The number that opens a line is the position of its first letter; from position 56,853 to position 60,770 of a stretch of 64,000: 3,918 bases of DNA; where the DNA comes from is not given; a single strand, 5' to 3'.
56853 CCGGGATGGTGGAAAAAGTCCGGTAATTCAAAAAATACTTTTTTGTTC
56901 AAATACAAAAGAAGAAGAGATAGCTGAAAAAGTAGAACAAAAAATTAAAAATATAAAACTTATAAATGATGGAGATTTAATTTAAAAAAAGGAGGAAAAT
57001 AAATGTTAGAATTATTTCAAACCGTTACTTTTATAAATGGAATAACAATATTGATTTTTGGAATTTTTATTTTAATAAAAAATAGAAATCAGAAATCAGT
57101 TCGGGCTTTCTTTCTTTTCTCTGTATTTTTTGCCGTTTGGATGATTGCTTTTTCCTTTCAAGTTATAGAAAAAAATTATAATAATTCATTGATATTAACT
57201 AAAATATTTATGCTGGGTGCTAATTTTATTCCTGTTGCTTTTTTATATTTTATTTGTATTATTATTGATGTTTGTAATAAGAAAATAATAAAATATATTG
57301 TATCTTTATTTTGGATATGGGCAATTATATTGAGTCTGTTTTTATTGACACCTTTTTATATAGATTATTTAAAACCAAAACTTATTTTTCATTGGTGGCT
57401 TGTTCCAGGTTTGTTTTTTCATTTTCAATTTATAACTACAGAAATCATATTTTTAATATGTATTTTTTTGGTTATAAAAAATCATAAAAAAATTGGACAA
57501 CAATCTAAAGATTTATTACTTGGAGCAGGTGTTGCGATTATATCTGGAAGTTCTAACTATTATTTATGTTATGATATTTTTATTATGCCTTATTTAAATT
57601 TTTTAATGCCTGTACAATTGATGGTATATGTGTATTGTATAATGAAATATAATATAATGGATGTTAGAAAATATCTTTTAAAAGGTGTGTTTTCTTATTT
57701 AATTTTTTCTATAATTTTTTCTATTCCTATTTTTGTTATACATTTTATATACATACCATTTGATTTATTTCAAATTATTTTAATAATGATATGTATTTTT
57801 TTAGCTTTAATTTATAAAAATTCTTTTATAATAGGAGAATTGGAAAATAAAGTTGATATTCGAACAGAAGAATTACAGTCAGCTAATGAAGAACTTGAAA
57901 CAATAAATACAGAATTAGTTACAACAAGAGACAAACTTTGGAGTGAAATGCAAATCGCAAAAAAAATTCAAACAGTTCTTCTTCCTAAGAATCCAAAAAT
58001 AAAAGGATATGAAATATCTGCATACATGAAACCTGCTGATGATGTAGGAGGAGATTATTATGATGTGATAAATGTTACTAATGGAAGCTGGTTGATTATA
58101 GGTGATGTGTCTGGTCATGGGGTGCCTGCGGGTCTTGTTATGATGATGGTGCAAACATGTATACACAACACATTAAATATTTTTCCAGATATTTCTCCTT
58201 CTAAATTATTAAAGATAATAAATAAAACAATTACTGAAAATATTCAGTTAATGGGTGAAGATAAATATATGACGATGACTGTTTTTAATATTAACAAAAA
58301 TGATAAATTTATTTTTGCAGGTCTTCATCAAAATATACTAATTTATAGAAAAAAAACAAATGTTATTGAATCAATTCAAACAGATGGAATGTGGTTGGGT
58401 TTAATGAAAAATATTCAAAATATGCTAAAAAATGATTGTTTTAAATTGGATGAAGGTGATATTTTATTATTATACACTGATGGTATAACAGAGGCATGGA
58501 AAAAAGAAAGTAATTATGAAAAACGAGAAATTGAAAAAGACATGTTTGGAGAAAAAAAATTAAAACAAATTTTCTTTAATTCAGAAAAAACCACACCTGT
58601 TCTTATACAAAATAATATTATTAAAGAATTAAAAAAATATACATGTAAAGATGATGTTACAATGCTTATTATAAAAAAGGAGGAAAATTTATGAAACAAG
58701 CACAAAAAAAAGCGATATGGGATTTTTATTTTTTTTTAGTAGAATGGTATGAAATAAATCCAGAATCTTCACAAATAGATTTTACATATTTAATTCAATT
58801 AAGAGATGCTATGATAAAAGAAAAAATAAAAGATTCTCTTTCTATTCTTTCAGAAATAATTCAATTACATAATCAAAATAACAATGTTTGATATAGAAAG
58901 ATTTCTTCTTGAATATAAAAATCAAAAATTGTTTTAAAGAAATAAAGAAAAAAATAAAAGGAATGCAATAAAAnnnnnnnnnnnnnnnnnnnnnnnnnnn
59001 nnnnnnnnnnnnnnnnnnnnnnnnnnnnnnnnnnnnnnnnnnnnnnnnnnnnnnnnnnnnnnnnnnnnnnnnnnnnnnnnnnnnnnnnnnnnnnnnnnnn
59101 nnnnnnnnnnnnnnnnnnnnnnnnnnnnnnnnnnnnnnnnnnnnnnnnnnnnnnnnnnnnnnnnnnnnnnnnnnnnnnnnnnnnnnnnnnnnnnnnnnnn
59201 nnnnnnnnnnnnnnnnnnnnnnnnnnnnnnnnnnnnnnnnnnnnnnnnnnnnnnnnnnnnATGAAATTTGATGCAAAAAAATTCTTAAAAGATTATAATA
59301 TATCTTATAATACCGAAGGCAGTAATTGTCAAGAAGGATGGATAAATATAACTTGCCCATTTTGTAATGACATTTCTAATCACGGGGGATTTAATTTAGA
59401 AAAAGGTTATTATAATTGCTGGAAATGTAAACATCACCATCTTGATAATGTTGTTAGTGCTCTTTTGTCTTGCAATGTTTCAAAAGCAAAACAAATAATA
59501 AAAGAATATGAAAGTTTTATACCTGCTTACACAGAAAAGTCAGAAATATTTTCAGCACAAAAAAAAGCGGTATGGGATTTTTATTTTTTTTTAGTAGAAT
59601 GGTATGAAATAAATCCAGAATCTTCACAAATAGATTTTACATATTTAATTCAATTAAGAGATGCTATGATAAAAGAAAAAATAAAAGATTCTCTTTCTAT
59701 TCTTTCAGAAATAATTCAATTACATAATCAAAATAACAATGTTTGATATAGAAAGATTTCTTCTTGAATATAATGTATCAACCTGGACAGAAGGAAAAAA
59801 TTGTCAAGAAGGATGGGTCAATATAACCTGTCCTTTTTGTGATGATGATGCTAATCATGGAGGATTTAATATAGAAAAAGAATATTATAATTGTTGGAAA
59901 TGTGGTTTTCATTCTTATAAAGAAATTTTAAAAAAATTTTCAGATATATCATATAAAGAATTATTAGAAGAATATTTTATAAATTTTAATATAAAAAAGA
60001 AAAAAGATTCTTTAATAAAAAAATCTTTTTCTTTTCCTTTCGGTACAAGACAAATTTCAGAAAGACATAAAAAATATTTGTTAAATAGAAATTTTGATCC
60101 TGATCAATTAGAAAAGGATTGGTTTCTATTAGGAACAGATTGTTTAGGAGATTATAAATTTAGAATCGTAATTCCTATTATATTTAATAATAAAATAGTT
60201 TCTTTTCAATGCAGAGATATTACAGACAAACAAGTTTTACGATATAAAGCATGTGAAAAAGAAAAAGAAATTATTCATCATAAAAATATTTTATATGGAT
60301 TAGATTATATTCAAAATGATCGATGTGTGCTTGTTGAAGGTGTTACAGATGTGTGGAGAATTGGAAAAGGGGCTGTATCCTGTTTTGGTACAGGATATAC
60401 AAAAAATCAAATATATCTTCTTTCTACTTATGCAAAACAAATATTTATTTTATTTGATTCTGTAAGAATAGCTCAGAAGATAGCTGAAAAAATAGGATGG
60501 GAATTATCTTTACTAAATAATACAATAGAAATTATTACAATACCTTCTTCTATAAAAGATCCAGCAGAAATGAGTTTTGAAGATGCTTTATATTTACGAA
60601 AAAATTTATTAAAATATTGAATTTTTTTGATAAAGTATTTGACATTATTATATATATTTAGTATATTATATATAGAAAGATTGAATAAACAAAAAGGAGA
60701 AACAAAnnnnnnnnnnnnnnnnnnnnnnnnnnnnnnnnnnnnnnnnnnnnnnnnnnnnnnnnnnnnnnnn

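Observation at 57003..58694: Phage-encoded multi-TM sensor fused to a SpoIIE/RsbU-type PP2C phosphatase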

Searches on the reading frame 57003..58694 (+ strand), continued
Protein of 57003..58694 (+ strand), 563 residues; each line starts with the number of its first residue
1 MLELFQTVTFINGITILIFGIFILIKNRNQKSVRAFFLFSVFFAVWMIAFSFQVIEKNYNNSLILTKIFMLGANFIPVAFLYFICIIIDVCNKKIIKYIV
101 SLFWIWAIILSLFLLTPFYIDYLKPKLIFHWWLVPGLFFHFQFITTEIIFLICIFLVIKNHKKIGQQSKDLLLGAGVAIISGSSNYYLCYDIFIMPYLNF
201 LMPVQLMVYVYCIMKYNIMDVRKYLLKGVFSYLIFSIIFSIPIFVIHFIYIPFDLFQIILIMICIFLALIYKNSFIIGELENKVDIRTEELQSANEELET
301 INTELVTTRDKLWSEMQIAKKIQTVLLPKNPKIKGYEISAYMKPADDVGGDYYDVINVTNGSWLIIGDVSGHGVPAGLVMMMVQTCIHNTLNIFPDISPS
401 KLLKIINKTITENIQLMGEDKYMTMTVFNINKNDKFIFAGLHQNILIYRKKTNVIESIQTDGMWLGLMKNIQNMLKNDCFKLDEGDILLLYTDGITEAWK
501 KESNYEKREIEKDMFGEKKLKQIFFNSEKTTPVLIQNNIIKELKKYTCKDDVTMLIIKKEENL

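Call 43: find_encoding_contigs(protein=P0084, flank=6000, max_places=1)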
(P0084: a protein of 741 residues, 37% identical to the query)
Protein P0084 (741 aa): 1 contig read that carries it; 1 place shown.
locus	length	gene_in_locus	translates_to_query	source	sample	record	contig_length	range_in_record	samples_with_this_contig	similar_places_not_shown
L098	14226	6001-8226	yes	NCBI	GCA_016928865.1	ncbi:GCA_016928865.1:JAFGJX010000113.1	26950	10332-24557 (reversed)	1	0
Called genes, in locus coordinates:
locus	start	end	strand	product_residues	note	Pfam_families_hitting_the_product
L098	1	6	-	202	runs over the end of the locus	-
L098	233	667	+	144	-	PF00011:HSP20, PF17886:ArsA_HSP20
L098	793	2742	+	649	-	PF00012:HSP70, PF06723:MreB_Mbl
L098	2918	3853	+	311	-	PF02230:Abhydrolase_2 (faint), PF00326:Peptidase_S9 (faint)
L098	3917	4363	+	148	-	-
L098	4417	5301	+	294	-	PF00730:HhH-GPD, PF00633:HHH (weak)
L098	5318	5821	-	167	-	PF08433:KTI12, PF13671:AAA_33, PF13238:AAA_18 (weak)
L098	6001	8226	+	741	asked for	PF07228:SpoIIE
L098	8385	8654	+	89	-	-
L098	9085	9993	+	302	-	PF00561:Abhydrolase_1, PF12146:Hydrolase_4, PF12697:Abhydrolase_6, PF03096:Ndr (weak)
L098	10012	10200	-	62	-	-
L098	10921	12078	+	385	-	PF01979:Amidohydro_1, PF07969:Amidohydro_3 (weak)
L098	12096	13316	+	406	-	PF00027:cNMP_binding, PF13174:TPR_6 (faint), PF00515:TPR_1 (faint), PF07719:TPR_2 (faint), PF14559:TPR_19 (faint), PF13181:TPR_8 (faint), PF13432:TPR_16 (faint), PF13424:TPR_12 (weak), +1 more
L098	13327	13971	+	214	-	PF00027:cNMP_binding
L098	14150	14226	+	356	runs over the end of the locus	PF03462:PCRF, PF00472:RF-1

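Call 44: find_encoding_contigs(protein=P0010, flank=6000, max_places=1)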
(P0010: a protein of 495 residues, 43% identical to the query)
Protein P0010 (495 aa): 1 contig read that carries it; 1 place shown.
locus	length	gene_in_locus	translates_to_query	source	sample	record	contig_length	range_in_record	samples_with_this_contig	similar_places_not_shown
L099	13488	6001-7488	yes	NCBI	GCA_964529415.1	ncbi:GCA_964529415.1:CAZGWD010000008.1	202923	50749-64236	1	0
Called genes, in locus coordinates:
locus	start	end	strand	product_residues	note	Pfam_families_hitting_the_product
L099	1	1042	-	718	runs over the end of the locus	PF02629:CoA_binding, PF13380:CoA_binding_2, PF13607:Succ_CoA_lig, PF13549:ATP-grasp_5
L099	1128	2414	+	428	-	PF01222:ERG4_ERG24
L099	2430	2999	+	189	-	PF05241:EBP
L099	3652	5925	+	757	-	PF07696:7TMR-DISMED2, PF07695:7TMR-DISM_7TM, PF00989:PAS (weak), PF13581:HATPase_c_2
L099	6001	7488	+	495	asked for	PF07228:SpoIIE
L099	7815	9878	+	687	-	PF07696:7TMR-DISMED2, PF07695:7TMR-DISM_7TM, PF07228:SpoIIE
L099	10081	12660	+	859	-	PF02861:Clp_N, PF23569:NBD_SMAX1, PF00004:AAA, PF17871:AAA_lid_9, PF00004:AAA, PF07724:AAA_2, PF07728:AAA_5, PF10431:ClpB_D2-small, +6 more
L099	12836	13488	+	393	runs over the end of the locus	PF01052:FliMN_C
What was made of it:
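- The bacterial groups with the closest homologues (Spirochaetota, Myxococcota) carry large paralogous families of these phosphatases, including loci where a 7TM-HATPase_c_2 kinase is adjacent (call 44).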

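Call 45: predict_structure(alignment_id=A1)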
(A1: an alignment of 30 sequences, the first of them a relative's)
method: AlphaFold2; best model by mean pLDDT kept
length: 563 residues; sequences in the alignment: 30
mean_pLDDT: 78.4   pTM: 0.49
mean pLDDT of the five models: 78.4, 78.1, 76.2, 74.7, 73.8
residues with pLDDT >= 90: 188; 70-90: 233; 50-70: 76; < 50: 66
segments of 3 or more residues with pLDDT < 50: 125-131, 133-135, 189-199, 223-253, 269-277
pLDDT, mean of each block of 10 residues (from residue 1): 72 84 89 92 92 83 85 90 90 85 88 73 51 58 80 83 82 78 59 45 58 55 43 40 42 52 52 45 71 77 75 68 71 93 79 90 92 86 92 94 93 88 92 88 88 93 85 90 95 94 89 93 87 95 93 94 69
secondary structure, 60 per line:
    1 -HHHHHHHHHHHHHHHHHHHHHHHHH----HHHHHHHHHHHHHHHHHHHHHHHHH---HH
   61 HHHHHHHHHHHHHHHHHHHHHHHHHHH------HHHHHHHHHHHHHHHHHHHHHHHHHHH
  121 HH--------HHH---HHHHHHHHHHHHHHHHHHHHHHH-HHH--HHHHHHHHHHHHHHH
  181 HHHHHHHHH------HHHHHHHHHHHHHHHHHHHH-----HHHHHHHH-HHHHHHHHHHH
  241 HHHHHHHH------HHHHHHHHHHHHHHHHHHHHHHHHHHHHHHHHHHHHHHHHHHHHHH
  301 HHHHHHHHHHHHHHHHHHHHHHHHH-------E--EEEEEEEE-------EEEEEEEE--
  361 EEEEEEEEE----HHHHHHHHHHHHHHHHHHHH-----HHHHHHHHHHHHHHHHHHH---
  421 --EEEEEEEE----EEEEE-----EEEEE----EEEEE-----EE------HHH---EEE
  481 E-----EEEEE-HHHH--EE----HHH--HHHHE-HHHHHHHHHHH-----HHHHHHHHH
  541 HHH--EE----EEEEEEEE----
elements in order: H2-26 H31-55 H59-87 H94-122 H137-159 H166-189 H196-215 H221-228 H230-248 H255-325 E336-343 E351-358 E361-369 H374-393 H399-417 E423-430 E435-439 E445-449 E454-458 E478-481 E487-491 H493-496 H510-513 H516-526 H532-543 E552-559
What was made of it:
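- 57036..57665 (+): HisKA_7TM sensor core (aa 12-221, TM1-7). It retains the family motifs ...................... and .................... AF2 helices 2-26, 31-55, 59-87, 94-122, 137-159, 166-189 and 196-215 (call 45).
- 57690..57827 (+): Two further predicted TM helices (aa 230-248 and 253/255-275). The second is continuous with the linker helix. AF2 helices are predicted here at low pLDDT (call 45).
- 57828..57992 (+): S-helix-type coiled-coil linker (aa 276-330), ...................... R287 and T288 correspond to the 'ERT' signature. Part of AF2 helix 255-325 (call 45).
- On S-helix (signalling helix) linker: AF2 continuous helix 255-325 (call 45).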

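Call 48: fold_search(model_id=the predicted structure, library=pdb)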
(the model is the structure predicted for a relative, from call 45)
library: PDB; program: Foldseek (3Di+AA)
matches with E <= 10: 805; with E <= 0.001: 47
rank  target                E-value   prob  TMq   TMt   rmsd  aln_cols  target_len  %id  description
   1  6k4e_A                1.8e-11  1.00  0.37  0.79   3.4       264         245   18  SiaA-PP2C domain of Pseudomonas aeruginosa (released 2019-06-26)
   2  6k4e_B                2.1e-11  1.00  0.37  0.79   3.6       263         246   19  SiaA-PP2C domain of Pseudomonas aeruginosa (released 2019-06-26)
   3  3es2_A                2.9e-10  1.00  0.31  0.72   6.1       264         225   18  Structure of the C-terminal phosphatase domain of P. aeruginonsa RssB (released 2009-10-20)
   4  3f7a_B                4.0e-10  1.00  0.35  0.51   7.5       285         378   20  Structure of Orthorhombic crystal form of Pseudomonas aeruginosa RssB (released 2009-11-24)
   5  3ke6_A                5.3e-10  1.00  0.34  0.54   2.8       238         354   20  The crystal structure of the RsbU and RsbW domains of Rv1364c from Mycobacterium tuberculosis (released 2010-11-10)
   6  3ke6_B                6.7e-10  1.00  0.35  0.55   2.7       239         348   21  The crystal structure of the RsbU and RsbW domains of Rv1364c from Mycobacterium tuberculosis (released 2010-11-10)
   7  3f79_B                9.7e-10  1.00  0.32  0.73   5.3       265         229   17  Structure of pseudo-centered cell crystal form of the C-terminal phosphatase domain of P. aeruginosa RssB (released 2009-11-24)
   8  3f79_D                1.1e-09  1.00  0.33  0.74   5.4       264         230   18  Structure of pseudo-centered cell crystal form of the C-terminal phosphatase domain of P. aeruginosa RssB (released 2009-11-24)
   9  5mqh                  1.1e-09  1.00  0.27  0.56   6.3       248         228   16  Structure of the Phosphatase Domain of the Cell Fate Determinant SpoIIE from Bacillus subtilis in a crystal form without (released 2017-05-31)
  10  3f79_F                1.5e-09  1.00  0.35  0.80   3.9       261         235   19  Structure of pseudo-centered cell crystal form of the C-terminal phosphatase domain of P. aeruginosa RssB (released 2009-11-24)
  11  3f79_C                5.9e-09  1.00  0.33  0.73   4.6       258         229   17  Structure of pseudo-centered cell crystal form of the C-terminal phosphatase domain of P. aeruginosa RssB (released 2009-11-24)
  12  3f7a_A                8.5e-09  1.00  0.34  0.49   7.9       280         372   20  Structure of Orthorhombic crystal form of Pseudomonas aeruginosa RssB (released 2009-11-24)
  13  3f79_E                1.2e-08  1.00  0.34  0.77   4.3       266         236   18  Structure of pseudo-centered cell crystal form of the C-terminal phosphatase domain of P. aeruginosa RssB (released 2009-11-24)
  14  3w40_A                2.2e-08  1.00  0.29  0.73   4.4       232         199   12  Crystal structure of RsbX in complex with magnesium in space group P1 (released 2014-01-22)
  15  3zt9                  3.5e-08  1.00  0.28  0.75   5.2       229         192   15  The bacterial stressosome: a modular system that has been adapted to control secondary messenger signaling (released 2012-02-22)
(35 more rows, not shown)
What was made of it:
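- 58086..58676 (+): PP2C/SpoIIE catalytic domain (Pfam match aa 362-558; the fold starts near aa 331). Metal ligands D351/D354, D368(+G369), D493, D550/D551. Foldseek top hits: SiaA PP2C 6k4e (TM 0.79), P. aeruginosa RssB, Rv1364c, SpoIIE 5mqh, RsbX (calls 45, 48).
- On PPM/PP2C, SpoIIE subfamily (Pfam PF07228): Foldseek 6k4e TM 0.79, E=1.8e-11; also 3ke6, 5mqh, 3w40 (calls 45, 48).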

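Call 49: fold_search(model_id=the predicted structure, library=viral)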
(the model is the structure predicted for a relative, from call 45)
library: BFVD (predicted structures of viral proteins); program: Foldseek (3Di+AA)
matches with E <= 10: 201; with E <= 0.001: 12
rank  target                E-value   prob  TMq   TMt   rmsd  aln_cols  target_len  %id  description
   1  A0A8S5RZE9            1.3e-07  1.00  0.29  0.55   5.4       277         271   12  Putative two-component response regulator [Myoviridae sp. ctNQV2]
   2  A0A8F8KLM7            6.2e-07  1.00  0.26  0.43   6.4       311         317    9  protein-serine/threonine phosphatase [Clandestinovirus]
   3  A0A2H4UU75            1.8e-06  1.00  0.30  0.41   5.9       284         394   13  protein-serine/threonine phosphatase [Bodo saltans virus]
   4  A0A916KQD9            4.3e-06  1.00  0.28  0.62   4.7       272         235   16  Protein phosphatase 2C [Mythimna separata entomopoxvirus 'L']
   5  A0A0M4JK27            2.0e-05  1.00  0.29  0.37   8.6       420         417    9  (no name in the UniProt tables at hand)
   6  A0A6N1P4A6            2.5e-05  1.00  0.28  0.42   7.3       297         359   10  PPM-type phosphatase domain-containing protein [Tupanvirus soda lake]
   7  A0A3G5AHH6            2.9e-05  1.00  0.28  0.40   6.5       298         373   11  Phosphatase 2C [Sylvanvirus sp.]
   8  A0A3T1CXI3            7.5e-05  1.00  0.27  0.38   7.0       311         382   11  Protein phosphatase 2C [Acanthamoeba castellanii medusavirus J1]
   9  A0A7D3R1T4            1.0e-04  1.00  0.26  0.50   6.6       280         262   11  Protein phosphatase 2c family protein [Fadolivirus FV1/VV64]
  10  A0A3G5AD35            1.1e-04  1.00  0.28  0.50   6.5       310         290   10  Protein phosphatase 2c-like protein (Fragment) [Satyrvirus sp.]
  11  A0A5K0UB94            2.4e-04  1.00  0.23  0.30  16.4       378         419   11  Probable protein phosphatase 2C T23F11.1 [Yasminevirus sp. GU-2018]
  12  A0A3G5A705            3.3e-04  1.00  0.26  0.20   9.7       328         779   12  PPM-type phosphatase domain-containing protein [Homavirus sp.]
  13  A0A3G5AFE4            1.0e-03  1.00  0.26  0.38  10.6       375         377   10  PPM-type phosphatase domain-containing protein [Hyperionvirus sp.]
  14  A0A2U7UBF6            4.4e-03  1.00  0.17  0.15   7.9       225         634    8  Serine/threonine phosphatases incomplete domain containing protein [Pandoravirus neocaledonia]
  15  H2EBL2                4.4e-02  1.00  0.19  0.51   5.2       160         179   14  PPM-type phosphatase domain-containing protein [Megavirus courdo7]
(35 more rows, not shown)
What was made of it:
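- Tried and rejected: The rest are giant-virus PP2Cs (call 49).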

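Call 62: find_related_loci(query=A1, collection=viral_contigs, flank=10000)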
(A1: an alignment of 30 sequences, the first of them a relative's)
Query A1 (563 aa) in viral_contigs; peptide patterns used: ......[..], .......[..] (x = any residue, [..] = any of these).
128 stretches matched a pattern, but none encodes a relative of the query by tblastn (E <= 1e-3).

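Call 66: get_annotated_region(hit=H2, flank=3500)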
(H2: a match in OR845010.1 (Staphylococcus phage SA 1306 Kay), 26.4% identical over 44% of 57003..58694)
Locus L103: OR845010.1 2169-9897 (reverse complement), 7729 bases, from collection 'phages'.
description: UNVERIFIED_ORG: Staphylococcus phage SA 1306 Kay clone NODE_23_length_29778_cov_23.216895 genomic sequence.
organism: Staphylococcus phage SA 1306 Kay (NCBI taxid 3113843)
taxonomy: Viruses
host: Staphylococcus aureus; source: wastewater; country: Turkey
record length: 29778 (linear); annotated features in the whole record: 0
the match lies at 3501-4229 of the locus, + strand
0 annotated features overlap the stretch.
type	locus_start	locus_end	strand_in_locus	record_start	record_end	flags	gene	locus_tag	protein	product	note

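Call 81: find_related_loci(query=L005:2379-2723:+, collection=viral_contigs, flank=6000)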
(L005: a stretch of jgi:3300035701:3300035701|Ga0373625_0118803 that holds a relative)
Query L005:2379-2723:+ (114 aa) in viral_contigs; peptide patterns used: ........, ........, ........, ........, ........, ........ (x = any residue, [..] = any of these).
18 stretches matched a pattern, but none encodes a relative of the query by tblastn (E <= 1e-3).

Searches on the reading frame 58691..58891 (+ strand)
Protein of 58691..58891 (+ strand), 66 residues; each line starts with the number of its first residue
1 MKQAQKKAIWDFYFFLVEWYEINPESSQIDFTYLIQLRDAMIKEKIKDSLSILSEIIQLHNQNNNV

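Call 3: search_protein_families(library=pfam, proteins=[window:58691-58891:+], max_evalue=0.01)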
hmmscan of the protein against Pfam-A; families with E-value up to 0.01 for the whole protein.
window:58691-58891:+ (66 aa): 0 families

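Call 41: search_protein_families(library=padloc, proteins=[window:58691-58891:+], max_evalue=0.01)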
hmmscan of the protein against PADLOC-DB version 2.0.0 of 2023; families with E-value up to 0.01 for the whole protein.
window:58691-58891:+ (66 aa): 0 families

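Call 42: search_protein_families(library=ncbifam, proteins=[window:58691-58891:+], max_evalue=0.01)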
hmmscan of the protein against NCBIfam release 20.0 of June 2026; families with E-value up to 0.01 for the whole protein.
window:58691-58891:+ (66 aa): 0 families
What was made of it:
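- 58691..58891 (+): 66-aa ORF whose ATG overlaps the phosphatase stop (ATGA). A 68-aa homologue (21 identities in 69 alignment columns) follows the STAS gene in L005. Function unknown. No Pfam, NCBIfam or PADLOC hit (calls 3, 41, 42).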

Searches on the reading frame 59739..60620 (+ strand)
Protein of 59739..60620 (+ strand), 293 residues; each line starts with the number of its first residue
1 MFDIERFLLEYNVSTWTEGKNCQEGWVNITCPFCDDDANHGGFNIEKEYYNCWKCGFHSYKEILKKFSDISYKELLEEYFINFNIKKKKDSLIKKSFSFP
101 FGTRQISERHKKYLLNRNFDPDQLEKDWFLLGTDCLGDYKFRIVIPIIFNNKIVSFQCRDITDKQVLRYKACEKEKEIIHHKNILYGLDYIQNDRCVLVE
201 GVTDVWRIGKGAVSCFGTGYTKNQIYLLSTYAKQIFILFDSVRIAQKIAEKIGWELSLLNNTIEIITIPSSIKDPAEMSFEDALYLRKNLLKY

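Call 3: search_protein_families(library=pfam, proteins=[window:59739-60620:+], max_evalue=0.01)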
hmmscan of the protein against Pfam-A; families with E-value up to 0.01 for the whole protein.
window:59739-60620:+ (293 aa): 3 families
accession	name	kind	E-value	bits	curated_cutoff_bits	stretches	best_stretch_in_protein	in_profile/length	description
PF13155.12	Toprim_2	-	5.2e-05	24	22.1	1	197-277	1-86/88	Toprim-like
PF08275.17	DNAG_N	-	0.00018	22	26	1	95-190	29-126/128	DNA primase catalytic core, N-terminal domain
PF01807.25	Zn_ribbon_DnaG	-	0.00023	21.3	24.9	1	30-88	35-94/98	CHC2 zinc finger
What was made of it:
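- Checked: Flanks: SF2/SNF2-like helicase at 55420-56985 and a DnaG-type primase at 59739-60620 (call 3).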
